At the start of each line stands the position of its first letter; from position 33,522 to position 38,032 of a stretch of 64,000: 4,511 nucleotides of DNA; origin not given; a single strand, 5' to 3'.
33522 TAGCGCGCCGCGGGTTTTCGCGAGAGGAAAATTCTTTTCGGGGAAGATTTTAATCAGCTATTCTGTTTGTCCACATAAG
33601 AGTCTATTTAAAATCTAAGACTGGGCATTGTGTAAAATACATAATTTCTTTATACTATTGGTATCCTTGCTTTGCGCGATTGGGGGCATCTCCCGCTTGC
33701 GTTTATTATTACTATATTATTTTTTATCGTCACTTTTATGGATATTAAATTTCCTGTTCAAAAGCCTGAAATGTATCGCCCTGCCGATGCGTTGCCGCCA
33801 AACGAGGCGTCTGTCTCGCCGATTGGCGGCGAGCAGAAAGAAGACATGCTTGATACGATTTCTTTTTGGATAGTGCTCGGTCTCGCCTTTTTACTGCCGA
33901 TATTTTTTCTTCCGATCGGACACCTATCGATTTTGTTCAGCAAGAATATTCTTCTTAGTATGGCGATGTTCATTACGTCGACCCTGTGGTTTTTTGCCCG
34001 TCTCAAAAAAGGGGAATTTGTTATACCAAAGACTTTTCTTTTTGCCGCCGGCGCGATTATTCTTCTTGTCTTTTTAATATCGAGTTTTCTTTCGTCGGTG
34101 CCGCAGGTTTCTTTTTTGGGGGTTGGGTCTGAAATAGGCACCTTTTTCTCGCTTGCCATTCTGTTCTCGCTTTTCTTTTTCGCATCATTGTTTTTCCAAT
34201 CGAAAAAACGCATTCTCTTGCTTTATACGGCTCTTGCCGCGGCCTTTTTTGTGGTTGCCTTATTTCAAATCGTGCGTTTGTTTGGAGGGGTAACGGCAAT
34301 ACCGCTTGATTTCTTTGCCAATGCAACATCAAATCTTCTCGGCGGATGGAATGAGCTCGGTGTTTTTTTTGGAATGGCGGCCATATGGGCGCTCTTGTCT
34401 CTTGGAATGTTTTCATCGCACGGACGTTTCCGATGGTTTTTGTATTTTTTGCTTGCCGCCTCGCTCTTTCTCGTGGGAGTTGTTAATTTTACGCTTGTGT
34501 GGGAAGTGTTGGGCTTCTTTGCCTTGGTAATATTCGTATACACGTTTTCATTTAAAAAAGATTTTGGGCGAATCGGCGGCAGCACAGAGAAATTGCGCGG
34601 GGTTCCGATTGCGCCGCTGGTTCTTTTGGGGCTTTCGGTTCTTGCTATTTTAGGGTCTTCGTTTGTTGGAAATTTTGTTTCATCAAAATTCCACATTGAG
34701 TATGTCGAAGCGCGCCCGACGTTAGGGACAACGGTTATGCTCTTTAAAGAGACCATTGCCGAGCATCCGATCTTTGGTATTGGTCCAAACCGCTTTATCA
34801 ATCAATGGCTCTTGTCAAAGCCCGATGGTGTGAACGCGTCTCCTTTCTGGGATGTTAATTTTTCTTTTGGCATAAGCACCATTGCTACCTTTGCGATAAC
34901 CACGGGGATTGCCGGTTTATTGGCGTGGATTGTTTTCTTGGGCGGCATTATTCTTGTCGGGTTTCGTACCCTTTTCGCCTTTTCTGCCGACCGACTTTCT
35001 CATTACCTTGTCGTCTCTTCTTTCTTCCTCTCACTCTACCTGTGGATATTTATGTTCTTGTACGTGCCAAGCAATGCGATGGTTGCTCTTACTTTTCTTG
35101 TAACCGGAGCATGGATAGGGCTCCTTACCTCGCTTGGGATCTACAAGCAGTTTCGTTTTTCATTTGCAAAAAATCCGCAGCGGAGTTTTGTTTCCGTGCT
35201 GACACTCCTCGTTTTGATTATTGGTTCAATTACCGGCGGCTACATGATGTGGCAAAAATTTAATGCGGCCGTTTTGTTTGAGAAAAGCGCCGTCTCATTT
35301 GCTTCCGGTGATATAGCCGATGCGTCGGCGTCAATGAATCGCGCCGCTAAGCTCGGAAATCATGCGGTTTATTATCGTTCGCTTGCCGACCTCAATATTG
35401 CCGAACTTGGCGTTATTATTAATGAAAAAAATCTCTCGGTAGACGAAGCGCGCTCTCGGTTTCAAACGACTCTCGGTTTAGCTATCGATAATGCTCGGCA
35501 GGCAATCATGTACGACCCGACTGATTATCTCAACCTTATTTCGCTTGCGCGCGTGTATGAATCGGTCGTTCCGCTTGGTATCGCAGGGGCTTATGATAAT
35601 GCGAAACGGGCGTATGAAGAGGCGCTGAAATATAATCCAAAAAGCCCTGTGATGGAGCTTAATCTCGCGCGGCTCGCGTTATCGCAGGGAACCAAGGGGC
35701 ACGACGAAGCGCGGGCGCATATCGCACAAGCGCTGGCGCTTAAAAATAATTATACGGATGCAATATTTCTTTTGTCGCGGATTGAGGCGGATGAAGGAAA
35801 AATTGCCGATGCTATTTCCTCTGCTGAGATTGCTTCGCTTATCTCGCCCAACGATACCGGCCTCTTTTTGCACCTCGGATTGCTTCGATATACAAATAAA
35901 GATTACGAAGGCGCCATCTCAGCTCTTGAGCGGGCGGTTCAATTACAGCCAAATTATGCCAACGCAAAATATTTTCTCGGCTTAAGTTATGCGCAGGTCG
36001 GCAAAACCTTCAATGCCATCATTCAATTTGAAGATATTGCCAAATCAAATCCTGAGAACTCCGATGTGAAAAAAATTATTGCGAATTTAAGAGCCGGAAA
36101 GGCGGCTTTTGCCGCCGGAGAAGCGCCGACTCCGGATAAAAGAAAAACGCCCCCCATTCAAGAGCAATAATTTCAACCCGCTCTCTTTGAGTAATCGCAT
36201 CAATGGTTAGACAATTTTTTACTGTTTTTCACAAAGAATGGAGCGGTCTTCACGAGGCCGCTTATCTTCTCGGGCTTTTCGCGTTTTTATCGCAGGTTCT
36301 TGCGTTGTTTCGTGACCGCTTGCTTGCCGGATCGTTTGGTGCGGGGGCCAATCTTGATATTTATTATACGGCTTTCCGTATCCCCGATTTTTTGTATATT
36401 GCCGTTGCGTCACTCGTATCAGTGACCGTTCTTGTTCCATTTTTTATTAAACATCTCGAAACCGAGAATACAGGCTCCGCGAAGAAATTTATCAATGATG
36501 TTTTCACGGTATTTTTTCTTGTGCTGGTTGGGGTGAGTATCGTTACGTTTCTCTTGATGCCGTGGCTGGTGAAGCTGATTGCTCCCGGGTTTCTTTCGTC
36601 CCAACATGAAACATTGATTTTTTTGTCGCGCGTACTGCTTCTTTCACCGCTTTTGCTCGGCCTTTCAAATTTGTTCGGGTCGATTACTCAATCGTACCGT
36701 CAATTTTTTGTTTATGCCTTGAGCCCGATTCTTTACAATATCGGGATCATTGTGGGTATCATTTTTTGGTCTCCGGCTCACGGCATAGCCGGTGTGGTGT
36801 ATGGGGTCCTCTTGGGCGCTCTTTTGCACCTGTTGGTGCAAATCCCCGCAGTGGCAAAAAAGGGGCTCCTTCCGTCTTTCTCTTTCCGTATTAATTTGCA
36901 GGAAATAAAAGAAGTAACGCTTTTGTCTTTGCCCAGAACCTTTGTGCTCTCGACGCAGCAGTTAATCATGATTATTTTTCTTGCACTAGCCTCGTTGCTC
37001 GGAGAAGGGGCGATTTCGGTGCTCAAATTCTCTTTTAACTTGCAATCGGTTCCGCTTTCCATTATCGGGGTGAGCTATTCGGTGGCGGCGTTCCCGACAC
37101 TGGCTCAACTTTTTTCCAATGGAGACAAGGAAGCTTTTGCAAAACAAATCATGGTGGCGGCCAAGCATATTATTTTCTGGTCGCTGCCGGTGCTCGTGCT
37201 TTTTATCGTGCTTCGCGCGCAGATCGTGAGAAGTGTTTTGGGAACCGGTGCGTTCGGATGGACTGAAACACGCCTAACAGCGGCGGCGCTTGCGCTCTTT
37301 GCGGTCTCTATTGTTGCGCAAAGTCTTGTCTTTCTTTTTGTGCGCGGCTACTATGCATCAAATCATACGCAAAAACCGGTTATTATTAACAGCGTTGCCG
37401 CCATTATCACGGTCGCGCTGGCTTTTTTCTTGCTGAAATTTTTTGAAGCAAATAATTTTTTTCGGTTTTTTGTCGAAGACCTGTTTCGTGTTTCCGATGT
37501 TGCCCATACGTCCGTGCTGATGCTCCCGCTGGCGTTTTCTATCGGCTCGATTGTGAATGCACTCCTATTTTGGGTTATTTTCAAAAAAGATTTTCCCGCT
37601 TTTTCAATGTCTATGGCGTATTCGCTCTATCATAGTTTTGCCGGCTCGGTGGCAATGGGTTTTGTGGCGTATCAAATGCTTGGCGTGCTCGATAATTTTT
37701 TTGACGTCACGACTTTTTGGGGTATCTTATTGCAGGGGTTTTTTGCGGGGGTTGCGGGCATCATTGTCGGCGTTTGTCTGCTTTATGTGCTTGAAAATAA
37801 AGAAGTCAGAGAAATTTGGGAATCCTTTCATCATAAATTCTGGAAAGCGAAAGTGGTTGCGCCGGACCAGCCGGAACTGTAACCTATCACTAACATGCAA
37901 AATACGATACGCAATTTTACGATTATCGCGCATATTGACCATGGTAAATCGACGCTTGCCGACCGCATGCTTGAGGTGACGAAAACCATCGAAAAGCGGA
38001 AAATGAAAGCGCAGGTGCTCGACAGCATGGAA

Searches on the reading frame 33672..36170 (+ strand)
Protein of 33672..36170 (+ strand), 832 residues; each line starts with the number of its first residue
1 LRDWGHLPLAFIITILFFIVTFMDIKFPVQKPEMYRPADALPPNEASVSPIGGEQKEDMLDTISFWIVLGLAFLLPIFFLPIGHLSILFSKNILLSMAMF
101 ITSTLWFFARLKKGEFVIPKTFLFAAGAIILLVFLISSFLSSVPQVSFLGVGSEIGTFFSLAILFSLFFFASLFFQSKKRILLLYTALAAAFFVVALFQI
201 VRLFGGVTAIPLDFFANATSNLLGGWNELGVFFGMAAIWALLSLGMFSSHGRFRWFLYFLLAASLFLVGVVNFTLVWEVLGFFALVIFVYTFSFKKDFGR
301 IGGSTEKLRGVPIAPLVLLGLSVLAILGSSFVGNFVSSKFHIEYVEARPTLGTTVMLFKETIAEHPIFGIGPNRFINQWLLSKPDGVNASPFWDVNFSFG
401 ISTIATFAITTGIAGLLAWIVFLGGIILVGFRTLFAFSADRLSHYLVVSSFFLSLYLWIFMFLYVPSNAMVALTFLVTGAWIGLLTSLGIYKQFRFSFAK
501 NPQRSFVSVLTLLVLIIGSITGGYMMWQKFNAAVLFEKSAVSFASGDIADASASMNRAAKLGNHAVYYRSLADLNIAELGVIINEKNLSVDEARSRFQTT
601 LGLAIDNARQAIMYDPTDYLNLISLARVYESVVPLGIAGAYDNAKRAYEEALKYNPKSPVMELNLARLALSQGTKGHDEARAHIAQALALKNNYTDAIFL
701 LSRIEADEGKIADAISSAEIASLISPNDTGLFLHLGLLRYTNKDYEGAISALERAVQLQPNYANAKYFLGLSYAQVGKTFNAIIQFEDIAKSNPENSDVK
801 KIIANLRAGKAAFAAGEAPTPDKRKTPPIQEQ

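Call 65: search_protein_families(library=pfam, proteins=[window:33672-36170:+], max_evalue=0.00001)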
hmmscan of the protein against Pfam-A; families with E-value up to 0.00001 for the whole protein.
window:33672-36170:+ (832 aa): 9 families
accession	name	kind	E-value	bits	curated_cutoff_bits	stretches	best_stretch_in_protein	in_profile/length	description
PF14559.12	TPR_19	-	1e-15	58.3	25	0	742-806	4-68/68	Tetratricopeptide repeat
PF07719.23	TPR_2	-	1.1e-13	50.5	27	0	734-762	6-34/34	Tetratricopeptide repeat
PF23914.1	TPR_CcmH_CycH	-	2.2e-09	37.8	42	0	609-728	40-155/158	Cytochrome c-type biogenesis protein H TPR domain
PF13432.12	TPR_16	-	6.8e-09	36.4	32.7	0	735-794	3-62/65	Tetratricopeptide repeat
PF00515.34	TPR_1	-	2e-07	31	27.8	0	733-762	5-34/34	Tetratricopeptide repeat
PF13181.12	TPR_8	-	2.7e-07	30.7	25.7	0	733-762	5-34/34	Tetratricopeptide repeat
PF13371.12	TPR_9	-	5.7e-07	29.9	35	0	742-803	8-69/73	Tetratricopeptide repeat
PF13428.12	TPR_14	-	1.1e-06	29.2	23.5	0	732-770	4-42/44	Tetratricopeptide repeat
PF13414.12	TPR_11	-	1.2e-06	28.5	26.8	1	737-777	2-42/42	TPR repeat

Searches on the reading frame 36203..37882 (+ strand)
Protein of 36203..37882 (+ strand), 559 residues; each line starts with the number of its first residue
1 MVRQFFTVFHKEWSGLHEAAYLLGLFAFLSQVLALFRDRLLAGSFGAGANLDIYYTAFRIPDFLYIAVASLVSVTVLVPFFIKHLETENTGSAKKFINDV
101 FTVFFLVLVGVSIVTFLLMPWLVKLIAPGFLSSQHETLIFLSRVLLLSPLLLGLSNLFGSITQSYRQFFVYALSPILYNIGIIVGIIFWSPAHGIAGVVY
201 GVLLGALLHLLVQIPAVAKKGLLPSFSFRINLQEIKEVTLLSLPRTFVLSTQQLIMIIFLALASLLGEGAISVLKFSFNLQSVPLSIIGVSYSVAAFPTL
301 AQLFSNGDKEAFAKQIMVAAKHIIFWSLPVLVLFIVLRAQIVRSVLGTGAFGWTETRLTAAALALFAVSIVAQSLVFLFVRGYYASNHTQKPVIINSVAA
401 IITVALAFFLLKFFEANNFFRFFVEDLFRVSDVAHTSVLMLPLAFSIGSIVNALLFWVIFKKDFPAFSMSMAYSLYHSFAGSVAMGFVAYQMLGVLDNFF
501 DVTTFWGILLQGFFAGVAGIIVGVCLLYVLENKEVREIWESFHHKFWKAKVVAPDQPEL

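Call 65: search_protein_families(library=pfam, proteins=[window:36203-37882:+], max_evalue=0.00001)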
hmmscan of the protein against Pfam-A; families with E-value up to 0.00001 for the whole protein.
window:36203-37882:+ (559 aa): 1 family
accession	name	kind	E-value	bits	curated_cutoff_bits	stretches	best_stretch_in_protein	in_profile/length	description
PF03023.19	MurJ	-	2.5e-71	241.1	27.4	1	42-503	2-443/451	Lipid II flippase MurJ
